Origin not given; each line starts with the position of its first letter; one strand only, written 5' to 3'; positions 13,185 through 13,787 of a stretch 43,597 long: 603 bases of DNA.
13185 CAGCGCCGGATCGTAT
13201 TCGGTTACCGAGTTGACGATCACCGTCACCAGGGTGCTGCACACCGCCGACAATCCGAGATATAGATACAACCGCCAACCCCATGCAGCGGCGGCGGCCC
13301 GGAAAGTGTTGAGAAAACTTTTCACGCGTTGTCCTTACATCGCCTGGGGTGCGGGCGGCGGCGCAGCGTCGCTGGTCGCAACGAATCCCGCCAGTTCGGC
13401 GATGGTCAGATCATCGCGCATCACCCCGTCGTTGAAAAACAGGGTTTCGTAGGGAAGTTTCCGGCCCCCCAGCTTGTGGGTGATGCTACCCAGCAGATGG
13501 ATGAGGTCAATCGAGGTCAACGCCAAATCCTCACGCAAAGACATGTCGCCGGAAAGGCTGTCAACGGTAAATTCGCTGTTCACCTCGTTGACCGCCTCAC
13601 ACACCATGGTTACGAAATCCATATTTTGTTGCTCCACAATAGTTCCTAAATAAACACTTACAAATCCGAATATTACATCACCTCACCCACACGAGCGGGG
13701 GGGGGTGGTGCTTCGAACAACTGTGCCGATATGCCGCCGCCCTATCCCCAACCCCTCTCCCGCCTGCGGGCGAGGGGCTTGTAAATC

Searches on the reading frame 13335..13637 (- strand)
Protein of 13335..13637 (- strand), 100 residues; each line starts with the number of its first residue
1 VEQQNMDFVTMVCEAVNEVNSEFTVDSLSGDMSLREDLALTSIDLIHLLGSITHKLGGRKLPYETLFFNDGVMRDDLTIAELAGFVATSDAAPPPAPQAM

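Call 4: search_protein_families(library=pfam, proteins=[window:13335-13637:-], max_evalue=0.001)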
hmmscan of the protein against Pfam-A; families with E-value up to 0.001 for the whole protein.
window:13335-13637:- (100 aa): 0 families

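Call 5: search_protein_families(library=ncbifam, proteins=[window:13335-13637:-], max_evalue=0.01)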
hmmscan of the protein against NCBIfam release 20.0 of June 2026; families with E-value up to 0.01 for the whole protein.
window:13335-13637:- (100 aa): 0 families

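Call 61: search_solved_structures(query=A3, max_evalue=1)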
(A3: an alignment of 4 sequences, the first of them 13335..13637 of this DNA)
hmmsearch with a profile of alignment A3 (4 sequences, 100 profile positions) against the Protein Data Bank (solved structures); distinct sequences matched with E-value up to 1: 44.
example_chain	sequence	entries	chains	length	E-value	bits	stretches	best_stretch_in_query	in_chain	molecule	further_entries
1klp_A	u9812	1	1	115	0.0036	20.6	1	6-99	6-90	MEROMYCOLATE EXTENSION ACYL CARRIER PROTEIN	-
7bvc_P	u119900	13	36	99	0.017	18.5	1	2-98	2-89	Meromycolate extension acyl carrier protein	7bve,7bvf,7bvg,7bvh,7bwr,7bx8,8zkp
9l1v_A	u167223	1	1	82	0.034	17.5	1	22-64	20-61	Acyl carrier protein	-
2kwl_A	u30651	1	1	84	0.056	16.8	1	7-55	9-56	Acyl carrier protein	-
7b0n_U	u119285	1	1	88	0.073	16.4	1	8-58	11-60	Acyl carrier protein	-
5hv8_A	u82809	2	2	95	0.11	15.8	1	3-62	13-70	Type I modular polyketide synthase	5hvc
2lol_A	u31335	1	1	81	0.12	15.7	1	12-58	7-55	Acyl carrier protein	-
5zws_B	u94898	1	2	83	0.12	15.7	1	7-55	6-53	Acyl carrier protein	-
9s2u_I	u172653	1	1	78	0.13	15.6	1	7-66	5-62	Meromycolate extension acyl carrier protein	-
6h0q_A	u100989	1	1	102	0.13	15.6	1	3-62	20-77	Type I modular polyketide synthase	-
7am2_CC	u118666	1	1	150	0.14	15.5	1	4-55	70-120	Acyl carrier protein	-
2m5r_A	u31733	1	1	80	0.17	15.2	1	7-55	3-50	Acyl carrier protein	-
9rgb_G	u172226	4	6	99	0.19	15.1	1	2-98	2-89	Meromycolate extension acyl carrier protein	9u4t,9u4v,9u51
6gcs_Q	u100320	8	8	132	0.19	15.1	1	8-58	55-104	ACPM2 SUBUNIT | Acyl carrier protein ACPM2 of NADH:Ubiquinone Oxidoreductase (Complex I)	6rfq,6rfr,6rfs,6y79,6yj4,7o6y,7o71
5lc5_T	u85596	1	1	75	0.22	14.8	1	18-58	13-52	Acyl carrier protein, mitochondrial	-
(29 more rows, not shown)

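Call 82: search_protein_families(library=pfam, proteins=[window:13335-13637:-], max_evalue=0.1)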
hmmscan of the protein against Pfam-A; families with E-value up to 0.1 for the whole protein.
window:13335-13637:- (100 aa): 1 family
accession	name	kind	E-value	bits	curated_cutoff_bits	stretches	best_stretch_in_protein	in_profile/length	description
PF00550.31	PP-binding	-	0.011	16.5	20.8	1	24-64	14-52/67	Phosphopantetheine attachment site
